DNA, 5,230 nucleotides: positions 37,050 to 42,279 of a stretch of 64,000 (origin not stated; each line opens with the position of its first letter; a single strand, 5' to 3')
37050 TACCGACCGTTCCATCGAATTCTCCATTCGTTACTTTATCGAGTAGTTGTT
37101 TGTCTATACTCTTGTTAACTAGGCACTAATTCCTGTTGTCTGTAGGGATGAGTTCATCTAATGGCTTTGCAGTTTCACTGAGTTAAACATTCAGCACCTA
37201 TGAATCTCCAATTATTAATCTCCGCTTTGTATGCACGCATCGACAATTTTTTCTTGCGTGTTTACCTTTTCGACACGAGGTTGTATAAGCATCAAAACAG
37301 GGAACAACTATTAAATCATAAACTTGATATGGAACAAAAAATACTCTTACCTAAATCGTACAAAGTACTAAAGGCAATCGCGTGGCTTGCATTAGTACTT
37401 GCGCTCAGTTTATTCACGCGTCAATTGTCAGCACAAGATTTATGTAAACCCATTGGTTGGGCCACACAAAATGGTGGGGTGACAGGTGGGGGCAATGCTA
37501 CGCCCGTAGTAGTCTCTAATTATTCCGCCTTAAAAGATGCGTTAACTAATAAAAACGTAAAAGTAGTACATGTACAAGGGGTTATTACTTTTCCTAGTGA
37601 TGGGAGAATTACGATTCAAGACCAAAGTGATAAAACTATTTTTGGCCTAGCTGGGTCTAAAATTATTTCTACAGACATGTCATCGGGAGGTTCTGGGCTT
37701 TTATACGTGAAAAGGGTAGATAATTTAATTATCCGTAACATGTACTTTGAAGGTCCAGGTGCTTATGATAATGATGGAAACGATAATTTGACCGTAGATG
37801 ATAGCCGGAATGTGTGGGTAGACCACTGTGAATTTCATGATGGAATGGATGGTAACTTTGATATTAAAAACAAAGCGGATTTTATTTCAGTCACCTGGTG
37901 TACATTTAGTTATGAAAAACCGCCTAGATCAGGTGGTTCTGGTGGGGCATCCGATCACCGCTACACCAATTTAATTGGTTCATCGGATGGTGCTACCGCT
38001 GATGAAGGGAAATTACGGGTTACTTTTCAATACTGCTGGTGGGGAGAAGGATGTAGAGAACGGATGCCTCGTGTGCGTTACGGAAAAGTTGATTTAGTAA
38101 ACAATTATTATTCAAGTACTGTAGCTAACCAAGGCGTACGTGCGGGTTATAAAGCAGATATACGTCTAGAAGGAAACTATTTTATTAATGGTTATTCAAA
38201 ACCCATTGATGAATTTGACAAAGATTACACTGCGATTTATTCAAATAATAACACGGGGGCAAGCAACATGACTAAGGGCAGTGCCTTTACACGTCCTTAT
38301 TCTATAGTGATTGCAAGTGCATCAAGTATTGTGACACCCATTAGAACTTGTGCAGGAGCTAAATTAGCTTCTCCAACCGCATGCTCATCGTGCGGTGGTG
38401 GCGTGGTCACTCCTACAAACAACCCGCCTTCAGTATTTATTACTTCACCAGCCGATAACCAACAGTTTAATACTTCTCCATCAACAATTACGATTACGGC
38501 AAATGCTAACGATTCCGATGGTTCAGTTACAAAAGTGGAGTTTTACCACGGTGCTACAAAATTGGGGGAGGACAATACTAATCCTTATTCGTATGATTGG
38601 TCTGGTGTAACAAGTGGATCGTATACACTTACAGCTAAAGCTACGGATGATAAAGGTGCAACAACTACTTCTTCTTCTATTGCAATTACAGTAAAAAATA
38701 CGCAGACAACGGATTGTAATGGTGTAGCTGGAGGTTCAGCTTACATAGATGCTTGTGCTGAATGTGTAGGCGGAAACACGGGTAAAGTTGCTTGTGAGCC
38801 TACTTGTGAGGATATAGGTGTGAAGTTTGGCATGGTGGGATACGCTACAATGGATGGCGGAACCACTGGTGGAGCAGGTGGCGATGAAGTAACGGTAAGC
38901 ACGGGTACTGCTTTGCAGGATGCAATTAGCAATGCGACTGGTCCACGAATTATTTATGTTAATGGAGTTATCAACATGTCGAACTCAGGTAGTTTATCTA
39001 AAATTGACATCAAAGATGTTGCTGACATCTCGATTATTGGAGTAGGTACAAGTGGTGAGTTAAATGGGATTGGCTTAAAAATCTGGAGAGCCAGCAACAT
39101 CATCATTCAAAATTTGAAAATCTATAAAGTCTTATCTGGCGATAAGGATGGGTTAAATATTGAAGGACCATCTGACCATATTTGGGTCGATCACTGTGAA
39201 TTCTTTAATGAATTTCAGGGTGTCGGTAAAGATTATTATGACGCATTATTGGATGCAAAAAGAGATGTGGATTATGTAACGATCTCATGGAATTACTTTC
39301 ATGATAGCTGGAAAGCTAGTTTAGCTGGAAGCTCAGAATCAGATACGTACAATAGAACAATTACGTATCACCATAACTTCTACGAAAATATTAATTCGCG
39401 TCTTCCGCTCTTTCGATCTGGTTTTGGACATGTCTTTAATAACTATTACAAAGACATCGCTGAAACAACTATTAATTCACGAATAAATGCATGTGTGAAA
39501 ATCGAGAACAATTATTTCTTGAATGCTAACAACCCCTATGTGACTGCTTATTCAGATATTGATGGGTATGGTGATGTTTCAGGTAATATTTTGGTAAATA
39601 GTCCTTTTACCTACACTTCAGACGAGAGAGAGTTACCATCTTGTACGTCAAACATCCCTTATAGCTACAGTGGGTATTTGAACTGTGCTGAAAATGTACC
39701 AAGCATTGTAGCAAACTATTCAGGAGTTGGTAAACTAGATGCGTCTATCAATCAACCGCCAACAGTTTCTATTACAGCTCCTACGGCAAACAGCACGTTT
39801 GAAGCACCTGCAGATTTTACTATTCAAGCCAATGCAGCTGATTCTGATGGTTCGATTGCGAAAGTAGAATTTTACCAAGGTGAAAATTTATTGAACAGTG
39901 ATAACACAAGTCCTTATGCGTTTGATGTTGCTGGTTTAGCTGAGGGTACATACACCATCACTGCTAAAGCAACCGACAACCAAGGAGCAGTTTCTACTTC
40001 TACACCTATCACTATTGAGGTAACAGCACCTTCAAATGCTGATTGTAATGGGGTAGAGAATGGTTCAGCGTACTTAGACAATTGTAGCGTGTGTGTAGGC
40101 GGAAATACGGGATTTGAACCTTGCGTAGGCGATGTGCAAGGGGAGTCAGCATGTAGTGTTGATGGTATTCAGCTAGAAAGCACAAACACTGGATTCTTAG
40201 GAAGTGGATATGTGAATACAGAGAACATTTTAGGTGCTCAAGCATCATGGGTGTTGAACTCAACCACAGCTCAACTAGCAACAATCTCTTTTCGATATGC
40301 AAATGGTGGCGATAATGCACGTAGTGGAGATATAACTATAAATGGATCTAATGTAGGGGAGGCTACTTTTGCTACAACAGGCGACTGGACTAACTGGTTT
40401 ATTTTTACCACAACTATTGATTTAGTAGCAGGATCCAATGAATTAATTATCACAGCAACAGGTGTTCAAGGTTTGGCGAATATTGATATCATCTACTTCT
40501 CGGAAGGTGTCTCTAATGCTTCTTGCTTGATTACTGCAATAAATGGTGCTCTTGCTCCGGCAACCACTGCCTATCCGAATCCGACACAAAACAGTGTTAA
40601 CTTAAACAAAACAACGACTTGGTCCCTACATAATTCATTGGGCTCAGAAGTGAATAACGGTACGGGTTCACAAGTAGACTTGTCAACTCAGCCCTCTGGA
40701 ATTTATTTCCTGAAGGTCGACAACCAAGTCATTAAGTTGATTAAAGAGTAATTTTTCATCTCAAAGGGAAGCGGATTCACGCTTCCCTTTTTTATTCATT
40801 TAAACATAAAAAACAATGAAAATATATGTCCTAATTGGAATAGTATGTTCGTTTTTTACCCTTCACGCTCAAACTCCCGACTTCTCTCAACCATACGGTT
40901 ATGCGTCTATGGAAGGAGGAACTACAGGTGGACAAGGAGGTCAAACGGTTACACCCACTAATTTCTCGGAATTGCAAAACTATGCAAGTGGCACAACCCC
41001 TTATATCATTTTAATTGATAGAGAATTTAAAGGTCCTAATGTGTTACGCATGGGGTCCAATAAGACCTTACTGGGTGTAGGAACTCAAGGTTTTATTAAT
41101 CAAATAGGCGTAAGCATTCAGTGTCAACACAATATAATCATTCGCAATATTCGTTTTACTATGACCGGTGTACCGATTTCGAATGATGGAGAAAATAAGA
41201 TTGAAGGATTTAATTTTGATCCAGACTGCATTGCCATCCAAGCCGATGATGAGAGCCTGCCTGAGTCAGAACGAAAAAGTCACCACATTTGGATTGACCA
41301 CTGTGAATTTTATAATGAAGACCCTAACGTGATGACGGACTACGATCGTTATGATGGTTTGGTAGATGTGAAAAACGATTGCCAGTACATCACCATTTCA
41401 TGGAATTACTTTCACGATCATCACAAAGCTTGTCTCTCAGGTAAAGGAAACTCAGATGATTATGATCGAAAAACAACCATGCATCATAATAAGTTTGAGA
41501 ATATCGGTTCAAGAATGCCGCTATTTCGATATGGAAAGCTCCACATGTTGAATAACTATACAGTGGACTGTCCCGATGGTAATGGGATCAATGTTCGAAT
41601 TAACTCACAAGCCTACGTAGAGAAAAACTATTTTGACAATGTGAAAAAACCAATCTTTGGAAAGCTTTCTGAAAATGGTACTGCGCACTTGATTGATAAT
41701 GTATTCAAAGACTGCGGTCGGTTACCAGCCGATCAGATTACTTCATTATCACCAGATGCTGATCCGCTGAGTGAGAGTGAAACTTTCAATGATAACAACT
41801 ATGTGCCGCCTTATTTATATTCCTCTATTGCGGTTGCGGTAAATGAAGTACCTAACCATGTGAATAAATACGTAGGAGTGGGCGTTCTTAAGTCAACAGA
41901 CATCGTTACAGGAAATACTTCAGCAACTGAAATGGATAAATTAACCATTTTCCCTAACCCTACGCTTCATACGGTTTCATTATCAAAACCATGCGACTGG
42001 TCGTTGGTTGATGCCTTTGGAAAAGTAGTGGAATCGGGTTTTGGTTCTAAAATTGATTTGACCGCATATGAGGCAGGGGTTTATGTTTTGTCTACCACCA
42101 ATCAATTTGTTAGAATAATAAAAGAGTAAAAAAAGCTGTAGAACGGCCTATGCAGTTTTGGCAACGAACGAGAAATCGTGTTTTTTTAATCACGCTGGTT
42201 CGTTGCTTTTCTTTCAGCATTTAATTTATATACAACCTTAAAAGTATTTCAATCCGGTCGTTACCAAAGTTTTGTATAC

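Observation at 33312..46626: Two mirrored modules: sigma factor + anti-sigma-like protein ending in T9SS type-B (CHU_C)-like domain + CHU_C cargo + PorP/SprF, bracketing the pectate lyases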

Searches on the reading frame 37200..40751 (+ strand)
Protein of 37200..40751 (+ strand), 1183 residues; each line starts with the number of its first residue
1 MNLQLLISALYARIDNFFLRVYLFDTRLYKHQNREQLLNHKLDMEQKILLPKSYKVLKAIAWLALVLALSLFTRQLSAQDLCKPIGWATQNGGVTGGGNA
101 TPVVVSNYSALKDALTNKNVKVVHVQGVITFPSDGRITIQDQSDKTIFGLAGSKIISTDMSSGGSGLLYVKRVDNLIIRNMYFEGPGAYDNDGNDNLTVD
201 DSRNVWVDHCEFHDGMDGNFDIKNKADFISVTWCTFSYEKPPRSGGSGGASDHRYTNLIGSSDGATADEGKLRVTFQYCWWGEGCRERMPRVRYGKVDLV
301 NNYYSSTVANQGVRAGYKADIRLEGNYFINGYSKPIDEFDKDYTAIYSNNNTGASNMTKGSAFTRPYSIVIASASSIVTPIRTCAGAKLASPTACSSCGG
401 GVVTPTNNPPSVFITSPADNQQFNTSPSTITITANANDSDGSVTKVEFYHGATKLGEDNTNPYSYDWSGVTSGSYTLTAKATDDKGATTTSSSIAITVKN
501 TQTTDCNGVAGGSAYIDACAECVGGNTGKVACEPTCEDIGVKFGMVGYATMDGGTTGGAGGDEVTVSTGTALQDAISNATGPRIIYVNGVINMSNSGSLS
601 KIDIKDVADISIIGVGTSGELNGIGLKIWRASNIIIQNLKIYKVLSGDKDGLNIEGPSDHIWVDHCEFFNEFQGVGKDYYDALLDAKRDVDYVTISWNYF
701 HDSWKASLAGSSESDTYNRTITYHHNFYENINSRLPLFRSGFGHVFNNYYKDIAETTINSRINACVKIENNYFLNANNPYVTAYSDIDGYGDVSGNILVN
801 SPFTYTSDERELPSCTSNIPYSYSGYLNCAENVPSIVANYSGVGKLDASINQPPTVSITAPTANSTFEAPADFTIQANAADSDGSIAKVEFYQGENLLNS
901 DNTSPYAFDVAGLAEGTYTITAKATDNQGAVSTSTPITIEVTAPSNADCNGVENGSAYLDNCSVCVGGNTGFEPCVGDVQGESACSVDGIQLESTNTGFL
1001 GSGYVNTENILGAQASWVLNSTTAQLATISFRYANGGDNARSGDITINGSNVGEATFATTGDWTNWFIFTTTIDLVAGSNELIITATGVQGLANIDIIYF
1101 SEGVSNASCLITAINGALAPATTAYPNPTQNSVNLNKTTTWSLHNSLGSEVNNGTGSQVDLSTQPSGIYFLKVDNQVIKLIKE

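Call 26: search_protein_families(library=pfam, proteins=[window:37200-40751:+], max_evalue=0.001)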
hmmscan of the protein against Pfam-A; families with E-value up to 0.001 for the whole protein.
window:37200-40751:+ (1183 aa): 10 families
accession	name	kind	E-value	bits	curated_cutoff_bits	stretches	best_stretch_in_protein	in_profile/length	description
PF00544.25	Pectate_lyase_4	-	1.8e-57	194.8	24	2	597-773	26-211/211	Pectate lyase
PF17957.7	Big_7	-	1.3e-37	128.6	24.1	2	410-479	1-70/70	Bacterial Ig domain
PF18962.6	Por_Secre_tail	-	1.7e-09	38.3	27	1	1125-1178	2-67/75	Secretion system C-terminal sorting domain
PF03422.21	CBM_6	-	6.5e-07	30.1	28.9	1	980-1101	1-124/125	Carbohydrate binding module (family 6)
PF19077.6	Big_13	-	4.3e-06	27.6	27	0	868-941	26-100/102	Bacterial Ig-like domain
PF24421.1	Ig_J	-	1e-05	26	29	0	893-944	53-104/104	Tip attachment protein J, Ig-like domain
PF00801.26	PKD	-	9e-05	22.8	23.5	1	867-938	11-79/80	PKD domain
PF07495.19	Y_Y_Y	-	0.00013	22.2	26.6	0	459-498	27-64/65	Y_Y_Y domain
PF18981.6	InlK_D3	-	0.00039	20.9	25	0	910-941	44-75/75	Internalin K domain (D3/D4)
PF16640.11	Big_3_5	-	0.00081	20.4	35.5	0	859-942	2-88/88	Bacterial Ig-like domain (group 3)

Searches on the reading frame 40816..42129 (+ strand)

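Call 26: search_protein_families(library=pfam, proteins=[window:40816-42129:+], max_evalue=0.001)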
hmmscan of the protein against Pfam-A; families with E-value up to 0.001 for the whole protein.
window:40816-42129:+ (437 aa): 3 families
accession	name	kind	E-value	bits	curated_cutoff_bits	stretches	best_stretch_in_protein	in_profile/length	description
PF00544.25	Pectate_lyase_4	-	8.5e-35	120.7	24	1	76-273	30-211/211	Pectate lyase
PF13229.12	Beta_helix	-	2.4e-05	24.5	25.9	1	186-336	6-146/158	Right handed beta helix region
PF18962.6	Por_Secre_tail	-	0.00071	20.3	27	0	378-430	1-65/75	Secretion system C-terminal sorting domain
